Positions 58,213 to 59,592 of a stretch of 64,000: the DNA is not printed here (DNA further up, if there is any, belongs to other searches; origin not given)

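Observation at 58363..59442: DRG/Rbg1-type GTPase (normally archaeo-eukaryotic) in a bacterial gene context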

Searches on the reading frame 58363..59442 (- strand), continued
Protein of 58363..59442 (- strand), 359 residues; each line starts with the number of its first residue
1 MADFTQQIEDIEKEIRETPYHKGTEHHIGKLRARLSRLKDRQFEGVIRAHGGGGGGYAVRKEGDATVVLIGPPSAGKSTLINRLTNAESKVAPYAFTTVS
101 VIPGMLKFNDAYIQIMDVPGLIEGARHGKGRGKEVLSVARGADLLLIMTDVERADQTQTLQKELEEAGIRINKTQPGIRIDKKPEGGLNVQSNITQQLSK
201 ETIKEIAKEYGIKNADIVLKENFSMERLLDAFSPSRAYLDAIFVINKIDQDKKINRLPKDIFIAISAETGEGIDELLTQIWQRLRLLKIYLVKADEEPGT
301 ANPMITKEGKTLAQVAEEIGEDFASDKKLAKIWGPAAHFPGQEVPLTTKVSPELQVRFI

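Call 72: find_encoding_contigs(protein=P0407, flank=7000, max_places=1)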
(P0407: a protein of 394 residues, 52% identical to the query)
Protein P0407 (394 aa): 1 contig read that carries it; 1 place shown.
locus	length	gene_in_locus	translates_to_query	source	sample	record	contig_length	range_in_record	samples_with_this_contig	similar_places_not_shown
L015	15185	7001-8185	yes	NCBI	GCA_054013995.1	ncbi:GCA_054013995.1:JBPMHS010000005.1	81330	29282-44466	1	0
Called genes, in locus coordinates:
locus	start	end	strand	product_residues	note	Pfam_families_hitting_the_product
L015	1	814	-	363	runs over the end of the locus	PF01070:FMN_dh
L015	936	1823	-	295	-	PF00288:GHMP_kinases_N, PF08544:GHMP_kinases_C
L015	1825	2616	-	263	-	PF01875:Memo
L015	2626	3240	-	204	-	PF00318:Ribosomal_S2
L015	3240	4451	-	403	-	PF03952:Enolase_N, PF00113:Enolase_C, PF13378:MR_MLE_C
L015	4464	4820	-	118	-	PF01192:RNA_pol_Rpb6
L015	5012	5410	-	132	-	PF00380:Ribosomal_S9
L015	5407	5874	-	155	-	PF00572:Ribosomal_L13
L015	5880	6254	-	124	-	PF17135:Ribosomal_L18, PF00828:Ribosomal_L27A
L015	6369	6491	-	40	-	-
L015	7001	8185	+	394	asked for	PF00350:Dynamin_N (faint), PF01926:MMR_HSR1, PF02421:FeoB_N, PF16897:MMR_HSR1_Xtn, PF02824:TGS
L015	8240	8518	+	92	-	PF00462:Glutaredoxin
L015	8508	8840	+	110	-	PF02943:FeThRed_B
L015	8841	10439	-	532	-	PF01935:DUF87, PF12846:AAA_10 (faint)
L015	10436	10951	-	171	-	-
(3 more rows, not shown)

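Call 73: find_homologous_proteins(query=P0134, max_evalue=1e-20)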
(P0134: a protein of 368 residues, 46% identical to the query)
Query P0134 (368 aa): 1624 proteins with E <= 1e-20 among 8000 candidates; the best 120 are listed.
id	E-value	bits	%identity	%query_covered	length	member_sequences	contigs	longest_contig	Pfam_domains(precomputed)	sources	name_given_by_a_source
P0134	2.9e-233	791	100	100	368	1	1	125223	PF01926.30,PF02421.25,PF03193.23,PF16897.11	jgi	-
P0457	9.7e-122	424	54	98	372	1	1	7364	PF01926.30,PF02421.25,PF16897.11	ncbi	-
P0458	1.1e-121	424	53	100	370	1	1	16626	PF02824.28,PF01926.30,PF02421.25,PF03193.23,PF16897.11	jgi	-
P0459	5.2e-120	419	54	99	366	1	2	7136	PF01926.30,PF02421.25,PF16897.11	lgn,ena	-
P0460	2.6e-119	416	54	98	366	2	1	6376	PF02824.28,PF01926.30,PF02421.25,PF16897.11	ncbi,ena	-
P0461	2.9e-119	416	54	100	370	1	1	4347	PF02824.28,PF01926.30,PF00350.30,PF02421.25,PF03193.23,PF16897.11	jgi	jgi:hypothetical protein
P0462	9.4e-116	405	51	99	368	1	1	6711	PF02824.28,PF01926.30,PF00350.30,PF02421.25,PF03193.23,PF16897.11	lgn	-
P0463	7.6e-115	402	52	99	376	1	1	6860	PF01926.30,PF02421.25,PF16897.11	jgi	jgi:uncharacterized protein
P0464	9.0e-115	402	52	98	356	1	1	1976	PF02824.28,PF01926.30,PF02421.25,PF16897.11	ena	-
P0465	8.5e-114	398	52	98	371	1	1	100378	PF01926.30,PF02421.25,PF03193.23,PF16897.11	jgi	-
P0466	1.0e-113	398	51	98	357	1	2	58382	PF01926.30,PF02421.25,PF03193.23,PF16897.11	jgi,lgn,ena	-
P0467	1.2e-113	398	54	98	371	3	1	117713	PF01926.30,PF02421.25,PF16897.11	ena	-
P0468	1.1e-112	395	52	98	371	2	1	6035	PF01926.30,PF02421.25,PF03193.23,PF16897.11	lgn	-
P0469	9.9e-112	392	51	99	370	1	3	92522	PF02824.28,PF01926.30,PF00350.30,PF02421.25,PF03193.23,PF16897.11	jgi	jgi:small GTP-binding protein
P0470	4.8e-110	386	51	98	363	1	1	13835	PF01926.30,PF02421.25,PF16897.11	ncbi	ncbi:MAG: GTPase [Candidatus Shapirobacteria bacterium]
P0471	5.8e-110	386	51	98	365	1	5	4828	PF02824.28,PF01926.30,PF02421.25,PF03193.23,PF16897.11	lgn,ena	-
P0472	4.2e-107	376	50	98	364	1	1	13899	PF02824.28,PF01926.30,PF02421.25,PF16897.11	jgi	-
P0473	2.7e-106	374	50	98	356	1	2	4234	PF02824.28,PF01926.30,PF02421.25,PF16897.11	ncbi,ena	-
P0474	3.3e-103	364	48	98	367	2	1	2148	PF01926.30,PF02421.25,PF16897.11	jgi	-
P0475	5.4e-103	363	48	100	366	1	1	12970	PF02824.28,PF01926.30,PF02421.25,PF03193.23,PF16897.11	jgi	-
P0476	8.5e-103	362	48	98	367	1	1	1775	PF02824.28,PF01926.30,PF00350.30,PF02421.25,PF16897.11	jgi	-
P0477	2.9e-102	360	50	98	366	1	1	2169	PF02824.28,PF01926.30,PF00350.30,PF02421.25,PF16897.11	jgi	-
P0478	1.7e-101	358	50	98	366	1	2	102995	PF02824.28,PF01926.30,PF02421.25,PF16897.11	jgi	-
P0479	2.1e-100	354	48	97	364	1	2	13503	PF02824.28,PF01926.30,PF02421.25,PF16897.11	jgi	-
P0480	8.6e-99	349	46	98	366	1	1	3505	PF02824.28,PF01926.30,PF00350.30,PF02421.25,PF16897.11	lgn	-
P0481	3.9e-98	347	47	98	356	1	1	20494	PF02824.28,PF01926.30,PF00350.30,PF02421.25,PF16897.11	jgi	jgi:hypothetical protein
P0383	1.2e-97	345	48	98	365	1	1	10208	PF01926.30,PF02421.25,PF16897.11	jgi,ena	-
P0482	3.0e-97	344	46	98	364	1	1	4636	PF02824.28,PF01926.30,PF02421.25,PF16897.11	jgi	-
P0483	6.9e-97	343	49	99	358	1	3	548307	PF01926.30,PF02421.25,PF16897.11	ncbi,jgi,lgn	-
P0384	8.7e-97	342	48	94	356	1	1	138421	PF02824.28,PF01926.30,PF00025.28,PF02421.25,PF00009.34,PF16897.11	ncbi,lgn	-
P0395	1.3e-96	342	49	97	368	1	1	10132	PF02824.28,PF01926.30,PF02421.25,PF03193.23,PF16897.11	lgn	-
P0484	1.4e-96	342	47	98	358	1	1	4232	PF01926.30,PF02421.25,PF16897.11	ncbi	ncbi:MAG: GTPase [Patescibacteria group bacterium]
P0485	2.0e-96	341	44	98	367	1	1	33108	PF02824.28,PF01926.30,PF00350.30,PF02421.25,PF16897.11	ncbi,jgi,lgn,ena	-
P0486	2.2e-96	341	47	97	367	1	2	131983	PF02824.28,PF01926.30,PF02421.25,PF16897.11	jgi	-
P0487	3.5e-96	340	50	94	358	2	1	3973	PF01926.30,PF00350.30,PF02421.25,PF16897.11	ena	-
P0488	4.1e-96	340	47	94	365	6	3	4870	PF01926.30,PF00350.30,PF02421.25,PF16897.11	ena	-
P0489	4.6e-96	340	47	96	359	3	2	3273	PF01926.30,PF02421.25,PF03193.23,PF16897.11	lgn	-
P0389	5.5e-96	340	48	94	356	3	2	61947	PF02824.28,PF01926.30,PF02421.25,PF16897.11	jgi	-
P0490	8.0e-96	339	47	98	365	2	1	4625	PF01926.30,PF02421.25,PF16897.11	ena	-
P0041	8.3e-96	339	49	94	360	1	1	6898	PF01926.30,PF00350.30,PF02421.25,PF16897.11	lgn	-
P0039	1.1e-95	339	49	95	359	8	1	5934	PF02824.28,PF01926.30,PF00350.30,PF02421.25,PF16897.11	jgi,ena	-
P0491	1.5e-95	338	47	100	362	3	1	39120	PF01926.30,PF00350.30,PF02421.25,PF16897.11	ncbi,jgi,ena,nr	ncbi:50S ribosome-binding GTPase [bacterium]|nr:50S ribosome-binding GTPase [bacterium]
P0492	2.6e-95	338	47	96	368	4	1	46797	PF01926.30,PF02421.25,PF16897.11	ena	-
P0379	2.6e-95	338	48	94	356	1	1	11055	PF02824.28,PF01926.30,PF02421.25,PF03193.23,PF16897.11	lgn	-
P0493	6.8e-95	336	46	95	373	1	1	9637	PF02824.28,PF01926.30,PF02421.25,PF16897.11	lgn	-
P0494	7.1e-95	336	46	98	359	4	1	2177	PF01926.30,PF02421.25,PF16897.11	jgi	jgi:hypothetical protein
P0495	7.3e-95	336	47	94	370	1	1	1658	PF02824.28,PF01926.30,PF02421.25,PF03193.23,PF16897.11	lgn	-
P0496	1.4e-94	335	48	96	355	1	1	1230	PF02824.28,PF01926.30,PF00350.30,PF02421.25,PF16897.11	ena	-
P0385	2.0e-94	335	49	94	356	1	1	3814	PF02824.28,PF01926.30,PF02421.25,PF03193.23,PF16897.11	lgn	-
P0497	2.3e-94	334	48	97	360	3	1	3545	PF01926.30,PF00350.30,PF02421.25,PF03193.23,PF16897.11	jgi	-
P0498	3.4e-94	334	48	96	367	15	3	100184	PF01926.30,PF00350.30,PF02421.25,PF16897.11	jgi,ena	-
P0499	4.2e-94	334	46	98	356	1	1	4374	PF02824.28,PF01926.30,PF02421.25,PF16897.11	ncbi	-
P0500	5.3e-94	333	45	98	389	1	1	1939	PF01926.30,PF02421.25,PF16897.11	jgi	jgi:hypothetical protein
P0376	5.3e-94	333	48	98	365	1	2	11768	PF02824.28,PF01926.30,PF02421.25,PF03193.23,PF16897.11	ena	-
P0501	6.2e-94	333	45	92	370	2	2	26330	PF02824.28,PF01926.30,PF00350.30,PF02421.25,PF16897.11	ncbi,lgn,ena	ncbi:MAG: GTPase [Patescibacteria group bacterium]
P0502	6.3e-94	333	49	95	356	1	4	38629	PF02824.28,PF01926.30,PF02421.25,PF16897.11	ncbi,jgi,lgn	-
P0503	6.9e-94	333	46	100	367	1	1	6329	PF01926.30,PF00350.30,PF02421.25,PF16897.11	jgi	jgi:uncharacterized protein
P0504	7.6e-94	333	44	98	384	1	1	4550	PF01926.30,PF02421.25,PF03193.23,PF16897.11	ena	-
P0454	8.5e-94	333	50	97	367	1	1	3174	PF02824.28,PF01926.30,PF02421.25,PF03193.23,PF16897.11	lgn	-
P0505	9.6e-94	332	49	94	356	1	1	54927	PF01926.30,PF00350.30,PF02421.25,PF16897.11,PF00071.29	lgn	-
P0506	9.6e-94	332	48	99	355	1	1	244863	PF02824.28,PF01926.30,PF02421.25,PF16897.11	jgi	-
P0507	1.1e-93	332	48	97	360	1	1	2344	PF01926.30,PF00350.30,PF02421.25,PF03193.23,PF16897.11,PF04548.23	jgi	-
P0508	1.1e-93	332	45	98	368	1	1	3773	PF02824.28,PF01926.30,PF02421.25,PF03193.23,PF16897.11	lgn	-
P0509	1.1e-93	332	46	98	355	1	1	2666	PF01926.30,PF00350.30,PF02421.25,PF16897.11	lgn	-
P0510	1.2e-93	332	44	98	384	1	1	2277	PF01926.30,PF02421.25,PF03193.23,PF16897.11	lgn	-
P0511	2.6e-93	331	44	98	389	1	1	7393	PF01926.30,PF02421.25,PF16897.11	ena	-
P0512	3.6e-93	331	48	94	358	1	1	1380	PF01926.30,PF00350.30,PF02421.25,PF16897.11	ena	-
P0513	3.9e-93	330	48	93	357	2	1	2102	PF01926.30,PF02421.25,PF16897.11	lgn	-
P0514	4.2e-93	330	48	96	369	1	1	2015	PF02824.28,PF01926.30,PF00350.30,PF02421.25,PF16897.11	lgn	-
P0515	4.4e-93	330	48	94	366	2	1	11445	PF01926.30,PF02421.25,PF03193.23,PF16897.11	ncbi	-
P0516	4.6e-93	330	45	96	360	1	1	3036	PF01926.30,PF02421.25,PF03193.23,PF16897.11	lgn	-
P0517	4.8e-93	330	45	96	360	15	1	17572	PF01926.30,PF02421.25,PF16897.11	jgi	jgi:hypothetical protein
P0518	4.8e-93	330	47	96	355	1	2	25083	PF01926.30,PF00350.30,PF02421.25,PF16897.11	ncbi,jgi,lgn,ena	-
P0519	5.2e-93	330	48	99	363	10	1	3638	PF01926.30,PF00350.30,PF02421.25,PF03193.23,PF16897.11,PF04548.23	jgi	-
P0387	5.3e-93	330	48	97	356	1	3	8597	PF02824.28,PF01926.30,PF02421.25,PF03193.23,PF16897.11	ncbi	-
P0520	5.8e-93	330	49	94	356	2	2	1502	PF01926.30,PF00350.30,PF02421.25,PF16897.11,PF04548.23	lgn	-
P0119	6.1e-93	330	48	95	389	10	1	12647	PF01926.30,PF00350.30,PF02421.25,PF16897.11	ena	-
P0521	6.6e-93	330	44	98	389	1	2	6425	PF01926.30,PF02421.25,PF16897.11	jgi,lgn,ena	jgi:hypothetical protein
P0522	9.2e-93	329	45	99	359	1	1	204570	PF01926.30,PF02421.25,PF16897.11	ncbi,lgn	-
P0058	9.9e-93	329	46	96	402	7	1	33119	PF02824.28,PF01926.30,PF00350.30,PF02421.25,PF16897.11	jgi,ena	-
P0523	1.0e-92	329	48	98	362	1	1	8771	PF01926.30,PF02421.25,PF16897.11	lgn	-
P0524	1.0e-92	329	48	95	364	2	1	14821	PF01926.30,PF00350.30,PF02421.25,PF16897.11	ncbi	-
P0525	1.1e-92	329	46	95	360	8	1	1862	PF02824.28,PF01926.30,PF02421.25,PF16897.11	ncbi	-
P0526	1.1e-92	329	46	95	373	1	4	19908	PF01926.30,PF00350.30,PF02421.25,PF03193.23,PF16897.11,PF00071.29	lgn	-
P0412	1.2e-92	329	47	98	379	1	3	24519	PF01926.30,PF02421.25,PF16897.11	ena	-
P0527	1.6e-92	328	48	98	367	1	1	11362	PF02824.28,PF01926.30,PF02421.25,PF03193.23,PF16897.11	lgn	-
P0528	1.6e-92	328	45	99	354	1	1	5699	PF01926.30,PF00350.30,PF02421.25,PF16897.11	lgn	-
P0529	1.7e-92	328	48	98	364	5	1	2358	PF01926.30,PF00350.30,PF02421.25,PF03193.23,PF16897.11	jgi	-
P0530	2.4e-92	328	47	97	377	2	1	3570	PF02824.28,PF01926.30,PF02421.25,PF03193.23,PF16897.11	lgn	-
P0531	2.5e-92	328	49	94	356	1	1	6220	PF01926.30,PF00350.30,PF02421.25,PF16897.11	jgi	jgi:hypothetical protein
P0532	3.0e-92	328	47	96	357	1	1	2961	PF02824.28,PF01926.30,PF02421.25,PF16897.11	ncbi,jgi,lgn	-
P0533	3.8e-92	327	48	97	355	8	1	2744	PF01926.30,PF02421.25,PF16897.11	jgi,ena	-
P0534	4.1e-92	327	44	98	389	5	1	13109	PF01926.30,PF02421.25,PF03193.23,PF16897.11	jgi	-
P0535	4.5e-92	327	46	97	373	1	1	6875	PF02824.28,PF01926.30,PF00350.30,PF02421.25,PF16897.11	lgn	-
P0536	5.2e-92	327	48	97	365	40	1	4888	PF02824.28,PF01926.30,PF02421.25,PF16897.11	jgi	jgi:small GTP-binding protein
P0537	5.5e-92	327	45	96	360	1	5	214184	PF01926.30,PF02421.25,PF16897.11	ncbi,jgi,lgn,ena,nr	ncbi:50S ribosome-binding GTPase [Patescibacteria group bacterium]|nr:50S ribosome-binding GTPase [P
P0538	6.9e-92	326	48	96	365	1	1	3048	PF01926.30,PF09439.17,PF00350.30,PF02421.25,PF16897.11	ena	-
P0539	7.7e-92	326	48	97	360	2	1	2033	PF01926.30,PF00350.30,PF02421.25,PF03193.23,PF16897.11,PF04548.23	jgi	-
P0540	8.3e-92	326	48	97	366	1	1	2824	PF01926.30,PF02421.25,PF00009.34,PF03193.23,PF16897.11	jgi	-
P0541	8.3e-92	326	48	98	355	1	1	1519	PF01926.30,PF00350.30,PF02421.25,PF16897.11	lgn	-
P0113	9.3e-92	326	48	96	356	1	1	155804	PF01926.30,PF00350.30,PF02421.25,PF16897.11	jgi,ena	-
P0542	1.0e-91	326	48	95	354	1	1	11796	PF02824.28,PF01926.30,PF02421.25,PF16897.11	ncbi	-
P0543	1.1e-91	326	49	94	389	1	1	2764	PF01926.30,PF02421.25,PF16897.11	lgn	-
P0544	1.1e-91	326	44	99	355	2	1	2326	PF02824.28,PF01926.30,PF02421.25,PF16897.11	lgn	-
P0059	1.2e-91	326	47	96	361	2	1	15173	PF02824.28,PF01926.30,PF02421.25,PF16897.11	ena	-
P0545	1.3e-91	325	44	96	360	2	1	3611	PF01926.30,PF00350.30,PF02421.25,PF16897.11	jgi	-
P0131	1.3e-91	325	45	99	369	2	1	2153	PF01926.30,PF02421.25,PF16897.11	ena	-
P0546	1.5e-91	325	45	96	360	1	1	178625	PF01926.30,PF02421.25,PF16897.11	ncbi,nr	ncbi:50S ribosome-binding GTPase [Patescibacteria group bacterium]|nr:50S ribosome-binding GTPase [P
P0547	1.5e-91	325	45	94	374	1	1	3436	PF02824.28,PF01926.30,PF02421.25,PF03193.23,PF16897.11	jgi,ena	-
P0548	1.6e-91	325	45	98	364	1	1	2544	PF01926.30,PF02421.25,PF16897.11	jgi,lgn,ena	-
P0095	1.7e-91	325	48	96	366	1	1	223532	PF01926.30,PF02421.25,PF16897.11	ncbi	-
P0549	1.7e-91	325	45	99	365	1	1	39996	PF02824.28,PF01926.30,PF00350.30,PF02421.25,PF16897.11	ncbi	-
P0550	1.8e-91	325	48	95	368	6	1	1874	PF02824.28,PF01926.30,PF02421.25,PF16897.11,PF00071.29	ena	-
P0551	1.9e-91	325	46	98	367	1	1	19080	PF02824.28,PF01926.30,PF00350.30,PF02421.25,PF03193.23,PF16897.11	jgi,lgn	-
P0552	2.0e-91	325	46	97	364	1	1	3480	PF01926.30,PF00350.30,PF02421.25,PF16897.11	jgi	jgi:small GTP-binding protein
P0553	2.1e-91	325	49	98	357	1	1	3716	PF01926.30,PF02421.25,PF16897.11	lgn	-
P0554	2.2e-91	325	48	94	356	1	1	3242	PF01926.30,PF00350.30,PF02421.25,PF16897.11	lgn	-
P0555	2.5e-91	324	45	95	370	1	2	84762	PF02824.28,PF01926.30,PF00350.30,PF02421.25,PF03193.23,PF16897.11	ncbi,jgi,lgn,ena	-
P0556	2.6e-91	324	46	95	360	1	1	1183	PF01926.30,PF00350.30,PF02421.25,PF03193.23,PF16897.11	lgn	-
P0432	3.1e-91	324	46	98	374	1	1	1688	PF02824.28,PF01926.30,PF02421.25,PF00009.34,PF03193.23,PF16897.11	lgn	-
